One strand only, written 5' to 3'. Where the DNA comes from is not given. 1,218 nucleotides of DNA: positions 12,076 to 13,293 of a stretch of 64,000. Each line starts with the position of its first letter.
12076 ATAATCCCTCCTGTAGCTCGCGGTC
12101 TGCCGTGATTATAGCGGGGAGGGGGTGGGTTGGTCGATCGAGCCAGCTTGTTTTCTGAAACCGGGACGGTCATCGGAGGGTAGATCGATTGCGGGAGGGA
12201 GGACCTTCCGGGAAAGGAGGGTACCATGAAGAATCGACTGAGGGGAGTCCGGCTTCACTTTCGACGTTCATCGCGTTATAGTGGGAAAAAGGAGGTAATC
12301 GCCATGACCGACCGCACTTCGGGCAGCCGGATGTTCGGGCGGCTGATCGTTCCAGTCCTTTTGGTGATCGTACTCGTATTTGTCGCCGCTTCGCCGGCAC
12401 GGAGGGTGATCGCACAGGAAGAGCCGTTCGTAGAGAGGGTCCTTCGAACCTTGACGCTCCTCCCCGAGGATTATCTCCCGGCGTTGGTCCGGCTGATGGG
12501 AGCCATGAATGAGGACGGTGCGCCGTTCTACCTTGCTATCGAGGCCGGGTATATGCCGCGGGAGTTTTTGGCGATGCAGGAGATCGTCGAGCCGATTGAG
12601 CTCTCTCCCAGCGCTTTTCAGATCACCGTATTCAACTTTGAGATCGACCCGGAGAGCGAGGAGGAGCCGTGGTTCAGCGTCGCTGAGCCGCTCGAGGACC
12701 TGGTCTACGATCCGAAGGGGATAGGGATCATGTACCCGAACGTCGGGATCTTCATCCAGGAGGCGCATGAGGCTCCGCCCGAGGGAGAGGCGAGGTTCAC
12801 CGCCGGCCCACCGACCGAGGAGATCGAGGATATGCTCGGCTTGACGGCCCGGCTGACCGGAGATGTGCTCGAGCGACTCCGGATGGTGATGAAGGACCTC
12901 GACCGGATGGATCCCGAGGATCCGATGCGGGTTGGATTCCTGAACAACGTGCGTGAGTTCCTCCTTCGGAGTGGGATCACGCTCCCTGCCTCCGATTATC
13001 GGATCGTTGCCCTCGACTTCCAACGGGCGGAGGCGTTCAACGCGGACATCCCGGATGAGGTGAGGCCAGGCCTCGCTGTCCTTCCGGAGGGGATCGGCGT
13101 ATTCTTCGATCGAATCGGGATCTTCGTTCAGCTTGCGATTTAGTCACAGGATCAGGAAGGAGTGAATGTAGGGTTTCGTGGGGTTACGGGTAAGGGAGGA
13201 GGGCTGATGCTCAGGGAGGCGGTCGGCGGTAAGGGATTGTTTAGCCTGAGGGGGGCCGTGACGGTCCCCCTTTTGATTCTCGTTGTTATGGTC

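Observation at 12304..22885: Co-directional array of three giant CARDB-repeat surface proteins (two with PQQ-like propellers) ending in a cysteine-rich protein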

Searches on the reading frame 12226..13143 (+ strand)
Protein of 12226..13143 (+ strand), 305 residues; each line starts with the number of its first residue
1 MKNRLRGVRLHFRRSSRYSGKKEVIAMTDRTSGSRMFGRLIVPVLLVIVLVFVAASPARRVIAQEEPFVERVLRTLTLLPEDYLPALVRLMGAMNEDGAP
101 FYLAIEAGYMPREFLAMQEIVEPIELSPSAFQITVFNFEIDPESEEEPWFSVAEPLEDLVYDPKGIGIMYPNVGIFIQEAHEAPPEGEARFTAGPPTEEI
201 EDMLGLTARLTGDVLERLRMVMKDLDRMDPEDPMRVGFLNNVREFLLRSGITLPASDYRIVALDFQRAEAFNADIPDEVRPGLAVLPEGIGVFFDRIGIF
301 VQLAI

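Call 4: search_protein_families(library=pfam, proteins=[window:12226-13143:+], max_evalue=0.1)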
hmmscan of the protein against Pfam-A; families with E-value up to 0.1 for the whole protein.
window:12226-13143:+ (305 aa): 0 families

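Call 5: search_protein_families(library=ncbifam, proteins=[window:12226-13143:+], max_evalue=0.1)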
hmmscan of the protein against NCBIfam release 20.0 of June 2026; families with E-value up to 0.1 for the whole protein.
window:12226-13143:+ (305 aa): 1 family
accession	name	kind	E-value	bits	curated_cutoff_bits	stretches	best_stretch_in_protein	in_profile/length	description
NF040878.1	SE1561_fam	subfamily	0.087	12.8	40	0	216-232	10-26/46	SE1561 family protein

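Call 18: find_homologous_proteins(query=window:12304-13143:+, max_evalue=0.001)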
Query window:12304-13143:+ (279 aa): 55 proteins with E <= 0.001 among 5048 candidates.
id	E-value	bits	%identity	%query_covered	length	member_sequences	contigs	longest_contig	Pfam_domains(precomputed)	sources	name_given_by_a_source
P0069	2.3e-176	603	100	100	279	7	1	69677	-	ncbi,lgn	-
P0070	4.1e-133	461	76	100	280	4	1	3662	-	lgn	-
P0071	1.4e-119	416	72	100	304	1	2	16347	-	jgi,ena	-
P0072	4.8e-115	402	71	100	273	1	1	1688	-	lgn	-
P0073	7.6e-115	401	70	100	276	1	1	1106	-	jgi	-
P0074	7.3e-82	293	55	96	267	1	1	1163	-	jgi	jgi:hypothetical protein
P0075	4.9e-80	287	55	97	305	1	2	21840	-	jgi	jgi:hypothetical protein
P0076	2.9e-78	281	53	100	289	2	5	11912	-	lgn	-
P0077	1.6e-76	275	58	87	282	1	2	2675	-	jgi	jgi:hypothetical protein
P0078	1.8e-75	272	57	89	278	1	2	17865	-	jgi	jgi:hypothetical protein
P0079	2.5e-75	271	57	89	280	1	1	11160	-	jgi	jgi:hypothetical protein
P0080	4.0e-75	271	56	90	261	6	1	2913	-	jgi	jgi:hypothetical protein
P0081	7.0e-75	270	58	87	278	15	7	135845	-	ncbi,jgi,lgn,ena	-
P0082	1.3e-74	269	56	89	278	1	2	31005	-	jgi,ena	-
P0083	1.8e-74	269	56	96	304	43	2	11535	-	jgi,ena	-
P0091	1.3e-71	259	53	99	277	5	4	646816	-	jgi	jgi:hypothetical protein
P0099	4.9e-69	251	52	100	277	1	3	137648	-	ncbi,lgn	-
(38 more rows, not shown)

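Call 19: find_encoding_contigs(protein=P0069, flank=10000, max_places=2)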
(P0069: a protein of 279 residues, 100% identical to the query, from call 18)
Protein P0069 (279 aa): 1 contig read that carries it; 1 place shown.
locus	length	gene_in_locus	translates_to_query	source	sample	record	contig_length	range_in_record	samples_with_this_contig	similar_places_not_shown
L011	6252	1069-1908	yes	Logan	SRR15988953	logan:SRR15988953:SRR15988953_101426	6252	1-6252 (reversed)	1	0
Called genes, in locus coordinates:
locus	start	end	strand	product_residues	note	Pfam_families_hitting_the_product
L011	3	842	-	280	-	?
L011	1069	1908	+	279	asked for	-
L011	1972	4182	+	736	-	PF07705:CARDB (faint), PF13570:Beta-prop_ACSF4 (faint)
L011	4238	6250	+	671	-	?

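Call 20: find_encoding_contigs(protein=P0091, flank=10000, max_places=2)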
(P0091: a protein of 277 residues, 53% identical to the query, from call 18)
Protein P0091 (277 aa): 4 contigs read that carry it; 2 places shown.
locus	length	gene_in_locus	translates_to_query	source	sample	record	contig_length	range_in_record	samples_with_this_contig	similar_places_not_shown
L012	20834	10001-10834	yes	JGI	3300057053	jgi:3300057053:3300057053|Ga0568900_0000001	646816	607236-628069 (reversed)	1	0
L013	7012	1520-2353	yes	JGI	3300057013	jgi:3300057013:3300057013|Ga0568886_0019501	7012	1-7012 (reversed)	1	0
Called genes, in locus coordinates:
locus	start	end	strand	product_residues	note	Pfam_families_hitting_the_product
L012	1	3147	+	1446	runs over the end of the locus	PF13229:Beta_helix, PF13229:Beta_helix, PF00801:PKD, PF18911:PKD_4, PF00801:PKD, PF18911:PKD_4, PF00801:PKD, PF18911:PKD_4, +7 more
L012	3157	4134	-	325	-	PF13180:PDZ_2, PF17820:PDZ_6 (weak)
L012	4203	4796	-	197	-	PF00156:Pribosyltran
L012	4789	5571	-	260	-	PF00215:OMPdecase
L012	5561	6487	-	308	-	PF01180:DHO_dh, PF01207:Dus (weak)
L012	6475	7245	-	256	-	PF10418:DHODB_Fe-S_bind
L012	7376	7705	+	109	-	-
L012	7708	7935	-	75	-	-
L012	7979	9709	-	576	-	PF00749:tRNA-synt_1c, PF03950:tRNA-synt_1c_C, PF20974:tRNA-synt_1c_C2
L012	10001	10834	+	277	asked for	-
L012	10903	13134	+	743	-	PF07705:CARDB, PF13570:Beta-prop_ACSF4 (faint)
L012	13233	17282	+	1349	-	PF01186:Lysyl_oxidase (faint), PF16967:TcfC (faint), PF07705:CARDB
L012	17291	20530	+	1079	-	PF01186:Lysyl_oxidase (faint), PF07705:CARDB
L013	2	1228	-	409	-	?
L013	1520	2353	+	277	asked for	-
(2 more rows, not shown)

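Call 21: find_encoding_contigs(protein=P0099, flank=10000, max_places=2)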
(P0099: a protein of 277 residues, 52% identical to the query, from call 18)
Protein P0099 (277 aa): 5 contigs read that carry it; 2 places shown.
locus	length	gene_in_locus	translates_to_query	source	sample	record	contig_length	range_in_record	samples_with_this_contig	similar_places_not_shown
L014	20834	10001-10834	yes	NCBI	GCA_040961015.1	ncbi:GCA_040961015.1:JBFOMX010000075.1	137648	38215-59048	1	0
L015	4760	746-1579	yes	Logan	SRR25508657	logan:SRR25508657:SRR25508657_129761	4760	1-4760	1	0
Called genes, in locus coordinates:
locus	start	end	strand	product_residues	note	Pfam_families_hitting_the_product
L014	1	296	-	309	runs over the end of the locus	PF01544:CorA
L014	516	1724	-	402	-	PF00266:Aminotran_5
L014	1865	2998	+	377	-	PF01041:DegT_DnrJ_EryC1, PF01053:Cys_Met_Meta_PP (weak)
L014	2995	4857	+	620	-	PF13727:CoA_binding_3, PF01073:3Beta_HSD, PF01370:Epimerase, PF02719:Polysacc_synt_2, PF04321:RmlD_sub_bind, PF07993:NAD_binding_4 (faint), PF08659:KR (weak), PF16363:GDP_Man_Dehyd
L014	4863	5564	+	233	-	PF01648:ACPS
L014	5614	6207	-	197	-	-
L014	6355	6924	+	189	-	PF13302:Acetyltransf_3, PF00583:Acetyltransf_1, PF13508:Acetyltransf_7 (weak)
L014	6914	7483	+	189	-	PF13302:Acetyltransf_3, PF00583:Acetyltransf_1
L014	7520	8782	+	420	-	PF05343:Peptidase_M42 (faint), PF01546:Peptidase_M20, PF07687:M20_dimer (weak)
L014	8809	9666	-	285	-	-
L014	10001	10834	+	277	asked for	-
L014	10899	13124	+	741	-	PF07705:CARDB (faint), PF13570:Beta-prop_ACSF4 (weak)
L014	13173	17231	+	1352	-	PF01186:Lysyl_oxidase (faint), PF07705:CARDB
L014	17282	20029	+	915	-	PF07705:CARDB, PF01186:Lysyl_oxidase (faint), PF07705:CARDB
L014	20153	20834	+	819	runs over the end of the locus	PF02743:dCache_1, PF22673:MCP-like_PDC_1, PF00672:HAMP, PF00989:PAS, PF08448:PAS_4, PF13426:PAS_9, PF00512:HisKA, PF02518:HATPase_c, +1 more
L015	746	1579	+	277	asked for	-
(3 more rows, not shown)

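Call 44: find_related_loci(query=A2, collection=genome_contigs, flank=10000)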
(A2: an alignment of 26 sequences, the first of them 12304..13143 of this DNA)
Query A2 (279 aa) in genome_contigs; peptide patterns used: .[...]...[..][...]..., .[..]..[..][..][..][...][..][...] (x = any residue, [..] = any of these).
361 stretches matched a pattern; 14 encode a relative of the query (tblastn E <= 1e-3); 14 distinct loci.
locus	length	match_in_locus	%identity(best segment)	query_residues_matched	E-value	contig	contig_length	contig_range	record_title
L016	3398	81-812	58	36-279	9e-82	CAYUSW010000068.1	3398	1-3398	MAG TPA_asm: uncultured Thermotogae bacterium isolate binchicken_co255_456 genome assembly, contig: k141_1354517, whole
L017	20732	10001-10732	58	36-279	2e-80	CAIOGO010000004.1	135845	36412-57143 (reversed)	uncultured bacterium isolate A14_bin-2913 genome assembly, contig: bin-2913:04/22, whole genome shotgun sequence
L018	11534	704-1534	52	1-279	6e-80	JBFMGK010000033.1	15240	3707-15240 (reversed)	MAG: Candidatus Bipolaricaulota bacterium isolate MAG295 MAG295_33, whole genome shotgun sequence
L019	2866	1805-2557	51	29-279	2e-75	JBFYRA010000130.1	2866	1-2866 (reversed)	MAG: Candidatus Bipolaricaulota bacterium isolate PPR_0200 PPR_0200.fa_k121_94741, whole genome shotgun sequence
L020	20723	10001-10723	54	36-279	3e-73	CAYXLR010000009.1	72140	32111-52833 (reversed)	MAG TPA_asm: uncultured Thermotogae bacterium isolate binchicken_co34_121 genome assembly, contig: NODE_412_length_72140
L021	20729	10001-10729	53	37-279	6e-71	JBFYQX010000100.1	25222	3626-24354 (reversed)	MAG: Candidatus Bipolaricaulota bacterium isolate PPR_0197 PPR_0197.fa_k121_696085, whole genome shotgun sequence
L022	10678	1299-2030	54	35-279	2e-70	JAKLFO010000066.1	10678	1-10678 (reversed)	MAG: Candidatus Bipolaricaulota bacterium isolate RA.bin18 RA.bin18_66, whole genome shotgun sequence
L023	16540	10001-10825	47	1-279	2e-65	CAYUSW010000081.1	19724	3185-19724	MAG TPA_asm: uncultured Thermotogae bacterium isolate binchicken_co255_456 genome assembly, contig: k141_1275716, whole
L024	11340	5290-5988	46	37-279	2e-59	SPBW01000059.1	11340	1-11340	MAG: Candidatus Atribacteria bacterium isolate das_tool.concoct.142 k141_5465592, whole genome shotgun sequence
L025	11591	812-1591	44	1-279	9e-57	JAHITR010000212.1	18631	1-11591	MAG: Candidatus Bipolaricaulota bacterium isolate MM_PC_MetaG.mb.220 MM_PC_MetaG.mb.220_k141_1581563, whole genome shotg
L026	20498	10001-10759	45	20-279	4e-56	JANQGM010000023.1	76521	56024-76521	MAG: Candidatus Bipolaricaulota bacterium isolate PL23b_bin.46 k99_2221808, whole genome shotgun sequence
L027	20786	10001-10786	52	11-279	4e-78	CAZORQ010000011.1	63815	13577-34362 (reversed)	MAG TPA_asm: uncultured Thermotogae bacterium isolate binchicken_co334_334 genome assembly, contig: NODE_640_length_6381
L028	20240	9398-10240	37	1-279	1e-42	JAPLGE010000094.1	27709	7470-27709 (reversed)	MAG: Candidatus Bipolaricaulota bacterium isolate LacPavin_0920_SED5_MAG_66_17 LacPavin_0920_SED5_scaffold_101166, whole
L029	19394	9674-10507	37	1-279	9e-42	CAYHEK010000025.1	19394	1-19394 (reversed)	MAG TPA_asm: uncultured Thermotogae bacterium isolate ERP119294_co4_459 genome assembly, contig: NODE_2552_length_19394_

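Call 50: predict_structure(alignment_id=A2)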
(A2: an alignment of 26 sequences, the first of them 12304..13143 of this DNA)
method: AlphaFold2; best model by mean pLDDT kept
length: 279 residues; sequences in the alignment: 26
mean_pLDDT: 86.4   pTM: 0.80
mean pLDDT of the five models: 86.4, 86.3, 84.1, 83.0, 83.0
residues with pLDDT >= 90: 190; 70-90: 46; 50-70: 27; < 50: 16
segments of 3 or more residues with pLDDT < 50: 1-8, 30-37
pLDDT, mean of each block of 10 residues (from residue 1): 45 65 68 54 94 95 93 80 93 94 96 69 91 92 97 87 69 91 92 97 96 96 96 96 91 93 96 96
secondary structure, 60 per line:
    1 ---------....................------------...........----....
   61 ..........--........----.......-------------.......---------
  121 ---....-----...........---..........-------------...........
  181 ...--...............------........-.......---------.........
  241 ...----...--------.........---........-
elements in order: H10-29 H42-52 H57-70 H73-80 H85-91 E105-111 E124-127 E133-143 E147-156 H170-183 H186-200 H207-214 H216-222 E232-238 H239-243 E248-250 E259-267 E271-278

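Call 82: search_solved_structures(query=A2, max_evalue=10)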
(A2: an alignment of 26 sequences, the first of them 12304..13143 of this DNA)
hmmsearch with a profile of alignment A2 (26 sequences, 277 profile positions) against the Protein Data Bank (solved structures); distinct sequences matched with E-value up to 10: 7.
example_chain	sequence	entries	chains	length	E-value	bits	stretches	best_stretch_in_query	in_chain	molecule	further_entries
2i5b_A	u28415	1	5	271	0.21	13.9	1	232-271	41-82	Phosphomethylpyrimidine kinase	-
8dvz_A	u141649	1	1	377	0.31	13.3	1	188-246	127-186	N, N'-diacetylbacillosaminyl-diphospho-undecaprenol alpha-1,3-N-acetylgalactosaminyltransf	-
8dvw_A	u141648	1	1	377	0.32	13.3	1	188-246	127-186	N, N'-diacetylbacillosaminyl-diphospho-undecaprenol alpha-1,3-N-acetylgalactosaminyltransf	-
8dqd_A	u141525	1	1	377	0.32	13.3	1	188-246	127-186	N, N'-diacetylbacillosaminyl-diphospho-undecaprenol alpha-1,3-N-acetylgalactosaminyltransf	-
3kq5_A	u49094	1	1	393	0.87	11.8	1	239-274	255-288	Hypothetical cytosolic protein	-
11kc_A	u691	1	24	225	6.1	9.1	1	11-85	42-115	Designed nanoparticle O43-TM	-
6b85_J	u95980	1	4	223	6.6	8.9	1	11-85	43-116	TMHC4_R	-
